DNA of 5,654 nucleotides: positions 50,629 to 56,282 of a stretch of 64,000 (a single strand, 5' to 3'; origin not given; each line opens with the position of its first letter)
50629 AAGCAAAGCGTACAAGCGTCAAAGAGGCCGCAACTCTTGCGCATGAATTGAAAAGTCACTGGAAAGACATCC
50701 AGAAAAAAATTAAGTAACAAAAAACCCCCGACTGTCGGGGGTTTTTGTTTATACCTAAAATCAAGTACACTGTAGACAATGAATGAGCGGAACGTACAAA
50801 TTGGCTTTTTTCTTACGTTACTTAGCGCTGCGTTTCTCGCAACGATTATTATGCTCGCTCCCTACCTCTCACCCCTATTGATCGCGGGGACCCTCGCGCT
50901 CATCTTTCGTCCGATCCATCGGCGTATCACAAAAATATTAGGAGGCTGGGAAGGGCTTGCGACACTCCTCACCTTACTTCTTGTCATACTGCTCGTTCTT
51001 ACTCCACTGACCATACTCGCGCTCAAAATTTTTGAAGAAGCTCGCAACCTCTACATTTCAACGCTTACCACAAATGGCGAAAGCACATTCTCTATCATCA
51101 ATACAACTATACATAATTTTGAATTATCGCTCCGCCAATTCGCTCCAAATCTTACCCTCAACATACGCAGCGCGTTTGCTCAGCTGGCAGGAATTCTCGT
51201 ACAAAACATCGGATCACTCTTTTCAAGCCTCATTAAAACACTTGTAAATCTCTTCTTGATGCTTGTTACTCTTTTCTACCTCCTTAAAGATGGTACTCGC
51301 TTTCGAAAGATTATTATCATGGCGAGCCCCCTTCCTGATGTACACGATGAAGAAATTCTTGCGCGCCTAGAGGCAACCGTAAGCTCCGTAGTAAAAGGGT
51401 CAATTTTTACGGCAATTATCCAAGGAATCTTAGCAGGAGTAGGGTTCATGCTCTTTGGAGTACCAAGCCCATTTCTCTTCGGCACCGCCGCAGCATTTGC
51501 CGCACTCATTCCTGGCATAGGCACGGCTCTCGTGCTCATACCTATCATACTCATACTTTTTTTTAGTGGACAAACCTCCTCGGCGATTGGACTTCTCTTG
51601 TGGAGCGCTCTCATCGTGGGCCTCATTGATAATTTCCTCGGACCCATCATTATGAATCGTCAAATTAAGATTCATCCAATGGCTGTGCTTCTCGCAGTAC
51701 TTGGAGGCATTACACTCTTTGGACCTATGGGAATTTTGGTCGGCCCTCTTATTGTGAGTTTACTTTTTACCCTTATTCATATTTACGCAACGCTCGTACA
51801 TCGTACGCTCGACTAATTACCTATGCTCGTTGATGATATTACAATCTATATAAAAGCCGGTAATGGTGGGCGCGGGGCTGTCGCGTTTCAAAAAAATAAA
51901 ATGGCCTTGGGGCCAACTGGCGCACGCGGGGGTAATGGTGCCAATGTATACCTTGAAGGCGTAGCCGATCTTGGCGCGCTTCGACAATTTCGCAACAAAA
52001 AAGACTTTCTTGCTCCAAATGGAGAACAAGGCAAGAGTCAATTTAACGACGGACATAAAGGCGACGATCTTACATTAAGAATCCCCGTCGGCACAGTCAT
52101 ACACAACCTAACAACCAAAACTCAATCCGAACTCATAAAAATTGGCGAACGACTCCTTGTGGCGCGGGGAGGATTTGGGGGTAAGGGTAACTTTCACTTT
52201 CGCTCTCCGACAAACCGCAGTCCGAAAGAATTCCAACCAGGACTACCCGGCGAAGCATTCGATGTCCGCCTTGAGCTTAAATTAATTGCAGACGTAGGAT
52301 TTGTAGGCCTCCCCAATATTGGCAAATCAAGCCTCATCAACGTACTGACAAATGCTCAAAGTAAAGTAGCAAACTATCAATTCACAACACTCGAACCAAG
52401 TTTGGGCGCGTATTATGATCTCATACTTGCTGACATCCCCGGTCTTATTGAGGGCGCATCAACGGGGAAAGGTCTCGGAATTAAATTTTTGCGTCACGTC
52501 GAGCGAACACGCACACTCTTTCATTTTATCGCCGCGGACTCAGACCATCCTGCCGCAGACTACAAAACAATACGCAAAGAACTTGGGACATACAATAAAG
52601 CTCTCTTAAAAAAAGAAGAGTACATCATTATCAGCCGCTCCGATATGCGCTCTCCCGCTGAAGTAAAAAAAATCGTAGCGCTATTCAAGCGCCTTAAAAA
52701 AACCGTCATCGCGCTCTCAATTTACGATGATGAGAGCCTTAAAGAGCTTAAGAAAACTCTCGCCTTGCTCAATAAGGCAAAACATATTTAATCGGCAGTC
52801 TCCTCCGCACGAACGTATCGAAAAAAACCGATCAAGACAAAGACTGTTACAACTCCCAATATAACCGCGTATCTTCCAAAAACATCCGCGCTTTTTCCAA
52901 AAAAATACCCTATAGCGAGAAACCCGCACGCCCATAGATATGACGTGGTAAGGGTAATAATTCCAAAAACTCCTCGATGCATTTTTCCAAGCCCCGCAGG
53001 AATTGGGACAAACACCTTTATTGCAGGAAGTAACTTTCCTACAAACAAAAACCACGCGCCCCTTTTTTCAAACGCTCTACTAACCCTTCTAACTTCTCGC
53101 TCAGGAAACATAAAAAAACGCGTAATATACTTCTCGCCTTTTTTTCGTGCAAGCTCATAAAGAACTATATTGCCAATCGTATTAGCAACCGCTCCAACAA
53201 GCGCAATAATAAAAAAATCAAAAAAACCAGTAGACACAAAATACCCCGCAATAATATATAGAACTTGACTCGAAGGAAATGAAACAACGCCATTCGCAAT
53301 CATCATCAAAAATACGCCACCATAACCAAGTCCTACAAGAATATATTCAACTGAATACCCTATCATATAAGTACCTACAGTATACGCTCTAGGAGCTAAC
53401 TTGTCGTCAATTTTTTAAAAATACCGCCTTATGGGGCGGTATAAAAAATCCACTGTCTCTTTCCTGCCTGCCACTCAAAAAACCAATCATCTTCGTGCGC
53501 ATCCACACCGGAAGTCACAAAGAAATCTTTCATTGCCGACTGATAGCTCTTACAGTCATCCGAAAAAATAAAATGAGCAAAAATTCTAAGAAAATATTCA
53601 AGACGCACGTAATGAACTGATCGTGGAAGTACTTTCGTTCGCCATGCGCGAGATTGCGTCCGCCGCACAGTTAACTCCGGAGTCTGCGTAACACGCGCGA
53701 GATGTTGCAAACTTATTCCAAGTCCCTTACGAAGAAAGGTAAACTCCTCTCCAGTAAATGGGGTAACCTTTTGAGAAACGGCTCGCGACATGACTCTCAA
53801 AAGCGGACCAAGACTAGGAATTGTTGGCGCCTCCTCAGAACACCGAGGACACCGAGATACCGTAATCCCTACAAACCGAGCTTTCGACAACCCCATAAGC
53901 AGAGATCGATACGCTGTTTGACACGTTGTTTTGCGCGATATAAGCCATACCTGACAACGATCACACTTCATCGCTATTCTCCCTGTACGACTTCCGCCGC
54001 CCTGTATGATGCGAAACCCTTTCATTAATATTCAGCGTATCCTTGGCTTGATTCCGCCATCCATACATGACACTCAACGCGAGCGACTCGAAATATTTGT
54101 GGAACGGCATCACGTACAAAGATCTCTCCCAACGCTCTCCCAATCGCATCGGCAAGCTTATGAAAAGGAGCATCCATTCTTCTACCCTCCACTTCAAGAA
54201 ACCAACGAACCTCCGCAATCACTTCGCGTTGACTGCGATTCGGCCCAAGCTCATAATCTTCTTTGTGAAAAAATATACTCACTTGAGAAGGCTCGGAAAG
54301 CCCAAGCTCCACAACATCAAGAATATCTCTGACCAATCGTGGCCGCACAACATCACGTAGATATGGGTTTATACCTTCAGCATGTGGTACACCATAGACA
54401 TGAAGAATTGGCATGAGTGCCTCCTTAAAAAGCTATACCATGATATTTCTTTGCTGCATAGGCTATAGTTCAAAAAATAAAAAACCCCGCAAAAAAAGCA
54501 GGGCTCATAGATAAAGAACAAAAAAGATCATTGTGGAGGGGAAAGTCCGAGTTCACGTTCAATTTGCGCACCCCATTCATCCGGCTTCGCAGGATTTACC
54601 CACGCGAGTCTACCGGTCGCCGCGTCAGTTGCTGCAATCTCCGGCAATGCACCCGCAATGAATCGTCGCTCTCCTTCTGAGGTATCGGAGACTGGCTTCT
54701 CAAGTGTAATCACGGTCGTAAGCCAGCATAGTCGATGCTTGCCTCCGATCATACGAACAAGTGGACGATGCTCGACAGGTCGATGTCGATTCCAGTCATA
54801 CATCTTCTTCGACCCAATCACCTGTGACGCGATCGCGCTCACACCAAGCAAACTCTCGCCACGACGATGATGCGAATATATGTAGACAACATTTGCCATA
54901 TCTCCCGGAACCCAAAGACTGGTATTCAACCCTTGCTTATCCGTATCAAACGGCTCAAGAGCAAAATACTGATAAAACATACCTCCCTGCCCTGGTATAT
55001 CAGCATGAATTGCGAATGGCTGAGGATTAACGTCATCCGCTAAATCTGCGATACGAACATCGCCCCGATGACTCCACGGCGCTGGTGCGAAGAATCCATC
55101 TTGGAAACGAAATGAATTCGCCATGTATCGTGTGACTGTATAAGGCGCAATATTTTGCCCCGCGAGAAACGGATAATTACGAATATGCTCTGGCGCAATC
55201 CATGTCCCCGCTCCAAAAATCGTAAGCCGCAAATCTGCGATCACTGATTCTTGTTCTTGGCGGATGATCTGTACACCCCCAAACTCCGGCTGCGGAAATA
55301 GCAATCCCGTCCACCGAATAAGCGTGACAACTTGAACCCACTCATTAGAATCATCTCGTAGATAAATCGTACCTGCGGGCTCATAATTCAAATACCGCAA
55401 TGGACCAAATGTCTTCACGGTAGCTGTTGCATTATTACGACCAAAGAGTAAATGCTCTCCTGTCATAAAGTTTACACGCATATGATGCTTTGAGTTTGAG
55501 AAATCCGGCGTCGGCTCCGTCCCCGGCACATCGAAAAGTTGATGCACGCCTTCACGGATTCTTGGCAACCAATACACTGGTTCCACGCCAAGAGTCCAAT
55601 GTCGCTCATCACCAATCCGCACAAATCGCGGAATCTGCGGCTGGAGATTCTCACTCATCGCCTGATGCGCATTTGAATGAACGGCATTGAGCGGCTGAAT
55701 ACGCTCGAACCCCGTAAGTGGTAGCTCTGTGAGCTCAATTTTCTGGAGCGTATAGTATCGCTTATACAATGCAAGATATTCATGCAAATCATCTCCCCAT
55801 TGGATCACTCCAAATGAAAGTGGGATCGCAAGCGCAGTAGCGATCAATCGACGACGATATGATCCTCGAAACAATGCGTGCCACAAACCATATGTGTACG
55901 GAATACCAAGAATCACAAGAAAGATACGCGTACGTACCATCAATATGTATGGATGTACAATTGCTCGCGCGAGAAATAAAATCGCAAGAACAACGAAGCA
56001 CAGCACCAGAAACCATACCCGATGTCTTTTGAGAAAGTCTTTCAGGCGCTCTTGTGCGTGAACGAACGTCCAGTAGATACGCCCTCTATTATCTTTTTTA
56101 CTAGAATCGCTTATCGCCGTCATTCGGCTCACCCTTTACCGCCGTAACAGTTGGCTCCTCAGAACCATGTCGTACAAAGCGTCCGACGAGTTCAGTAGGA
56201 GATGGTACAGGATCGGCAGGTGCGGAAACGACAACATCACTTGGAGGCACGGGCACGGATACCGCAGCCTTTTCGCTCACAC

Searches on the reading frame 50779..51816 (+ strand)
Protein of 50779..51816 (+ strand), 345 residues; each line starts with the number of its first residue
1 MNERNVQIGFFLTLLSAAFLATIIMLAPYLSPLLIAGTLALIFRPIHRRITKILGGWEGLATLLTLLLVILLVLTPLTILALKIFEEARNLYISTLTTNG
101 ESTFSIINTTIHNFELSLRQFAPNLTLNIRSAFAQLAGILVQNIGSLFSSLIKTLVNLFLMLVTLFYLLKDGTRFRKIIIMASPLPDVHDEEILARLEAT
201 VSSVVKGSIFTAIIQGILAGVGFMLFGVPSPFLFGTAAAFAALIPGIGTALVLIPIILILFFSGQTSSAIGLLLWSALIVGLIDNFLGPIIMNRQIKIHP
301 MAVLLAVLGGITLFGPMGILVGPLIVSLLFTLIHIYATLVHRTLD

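Call 46: search_protein_families(library=pfam, proteins=[window:50779-51816:+], max_evalue=0.001)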
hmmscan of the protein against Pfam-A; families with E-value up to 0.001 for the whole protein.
window:50779-51816:+ (345 aa): 1 family
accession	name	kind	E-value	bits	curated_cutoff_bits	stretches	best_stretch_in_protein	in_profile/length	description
PF01594.21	AI-2E_transport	-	2.7e-53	181.7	34.3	1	13-336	4-326/327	AI-2E family transporter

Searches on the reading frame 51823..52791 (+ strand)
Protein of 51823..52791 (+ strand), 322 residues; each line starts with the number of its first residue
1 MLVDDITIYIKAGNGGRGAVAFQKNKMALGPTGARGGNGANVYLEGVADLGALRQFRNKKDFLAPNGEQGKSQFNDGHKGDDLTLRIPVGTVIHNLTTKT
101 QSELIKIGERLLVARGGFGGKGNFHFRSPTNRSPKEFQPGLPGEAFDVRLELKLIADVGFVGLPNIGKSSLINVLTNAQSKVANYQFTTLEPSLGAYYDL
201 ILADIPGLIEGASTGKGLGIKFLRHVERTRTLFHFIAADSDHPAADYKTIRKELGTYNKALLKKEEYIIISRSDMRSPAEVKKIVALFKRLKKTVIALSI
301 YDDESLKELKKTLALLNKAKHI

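Call 46: search_protein_families(library=pfam, proteins=[window:51823-52791:+], max_evalue=0.001)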
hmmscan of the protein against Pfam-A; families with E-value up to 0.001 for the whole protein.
window:51823-52791:+ (322 aa): 4 families
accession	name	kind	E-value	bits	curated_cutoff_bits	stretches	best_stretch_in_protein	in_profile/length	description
PF01018.28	GTP1_OBG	-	4.3e-43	147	27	1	3-154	1-155/155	GTP1/OBG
PF01926.29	MMR_HSR1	-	1.1e-21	77.5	21.9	1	157-268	1-108/113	50S ribosome-binding GTPase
PF02421.24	FeoB_N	-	2.1e-09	37.5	27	1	158-208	3-57/156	Ferrous iron transport protein B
PF03193.22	RsgA_GTPase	-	0.00022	21.5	30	0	241-314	33-105/174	RsgA GTPase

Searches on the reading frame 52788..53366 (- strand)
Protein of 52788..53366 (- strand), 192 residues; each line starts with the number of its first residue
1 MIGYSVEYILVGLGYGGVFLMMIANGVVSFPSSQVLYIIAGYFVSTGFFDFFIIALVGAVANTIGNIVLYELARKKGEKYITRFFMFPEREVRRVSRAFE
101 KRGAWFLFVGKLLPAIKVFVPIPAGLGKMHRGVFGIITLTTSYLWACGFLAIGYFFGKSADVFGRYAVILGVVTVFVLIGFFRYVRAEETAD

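Call 46: search_protein_families(library=pfam, proteins=[window:52788-53366:-], max_evalue=0.001)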
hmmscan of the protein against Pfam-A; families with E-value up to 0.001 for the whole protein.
window:52788-53366:- (192 aa): 1 family
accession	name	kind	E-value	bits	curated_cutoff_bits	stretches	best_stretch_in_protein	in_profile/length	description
PF09335.16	VTT_dom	-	2.4e-14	54.3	33.9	1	33-154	3-122/123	VTT domain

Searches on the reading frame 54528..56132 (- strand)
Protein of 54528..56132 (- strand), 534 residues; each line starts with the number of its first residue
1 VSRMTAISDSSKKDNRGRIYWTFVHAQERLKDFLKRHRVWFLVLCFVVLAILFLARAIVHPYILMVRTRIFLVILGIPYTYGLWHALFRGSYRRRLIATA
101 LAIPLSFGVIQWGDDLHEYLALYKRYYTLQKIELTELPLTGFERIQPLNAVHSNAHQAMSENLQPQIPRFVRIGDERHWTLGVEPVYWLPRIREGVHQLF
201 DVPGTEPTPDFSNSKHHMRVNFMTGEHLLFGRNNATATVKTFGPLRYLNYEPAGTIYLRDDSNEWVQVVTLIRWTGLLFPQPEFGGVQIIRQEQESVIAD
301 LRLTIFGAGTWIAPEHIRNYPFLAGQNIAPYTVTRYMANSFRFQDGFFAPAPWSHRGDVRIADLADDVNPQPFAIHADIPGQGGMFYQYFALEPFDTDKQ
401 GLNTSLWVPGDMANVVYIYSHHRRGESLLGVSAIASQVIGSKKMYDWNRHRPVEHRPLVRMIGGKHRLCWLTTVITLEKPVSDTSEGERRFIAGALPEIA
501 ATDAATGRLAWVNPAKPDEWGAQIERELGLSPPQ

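Call 3: search_protein_families(library=pfam, proteins=[window:54528-56132:-], max_evalue=0.1)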
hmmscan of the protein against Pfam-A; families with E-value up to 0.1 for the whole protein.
window:54528-56132:- (534 aa): 0 families

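Call 4: search_protein_families(library=padloc, proteins=[window:54528-56132:-], max_evalue=0.1)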
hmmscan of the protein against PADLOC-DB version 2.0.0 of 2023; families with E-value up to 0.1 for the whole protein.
window:54528-56132:- (534 aa): 0 families

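Call 5: search_protein_families(library=ncbifam, proteins=[window:54528-56132:-], max_evalue=0.1)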
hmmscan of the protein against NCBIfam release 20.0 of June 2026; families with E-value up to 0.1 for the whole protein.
window:54528-56132:- (534 aa): 0 families

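Call 30: search_solved_structures(query=A5, max_evalue=10)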
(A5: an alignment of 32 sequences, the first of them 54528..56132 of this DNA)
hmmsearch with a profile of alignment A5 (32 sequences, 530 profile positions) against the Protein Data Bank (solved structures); distinct sequences matched with E-value up to 10: 0.

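Call 32: search_protein_families(library=pfam, alignment_id=A5, max_evalue=0.1)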
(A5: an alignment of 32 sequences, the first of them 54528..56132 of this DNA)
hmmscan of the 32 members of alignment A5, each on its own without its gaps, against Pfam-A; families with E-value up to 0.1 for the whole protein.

A. member 1, window:54528-56132:- (534 aa): 0 families

B. families by the number of members that match (of 32 scanned): 14 families
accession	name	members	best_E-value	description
PF13858.11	DUF4199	4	6.8e-05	Protein of unknown function (DUF4199)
PF02322.20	Cyt_bd_oxida_II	2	0.00078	Cytochrome bd terminal oxidase subunit II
PF07695.17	7TMR-DISM_7TM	2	0.0046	7TM diverse intracellular signalling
PF13796.11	Sensor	1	0.0051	Putative sensor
PF18179.6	SUa-2TM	1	0.013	SMODS- and Ubiquitin system-associated 2TM effector domain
PF12667.13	NigD_N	1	0.034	NigD-like N-terminal OB domain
PF01757.29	Acyl_transf_3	1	0.036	Acyltransferase domain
PF22285.2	DUF6962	1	0.041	Family of unknown function (DUF6962)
PF10079.15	Rossmann-like_BshC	1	0.044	Bacillithiol biosynthesis BshC, N-terminal Rossmann-like domain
PF03189.18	Otopetrin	1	0.046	Otopetrin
PF07907.16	YibE_F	1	0.049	YibE/F-like protein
PF20990.2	DUF2207_C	1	0.076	Predicted membrane protein (DUF2207) C-terminal domain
PF09493.15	DUF2389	1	0.086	Tryptophan-rich protein (DUF2389)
PF11992.13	TgpA_N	1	0.096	TgpA N-terminal domain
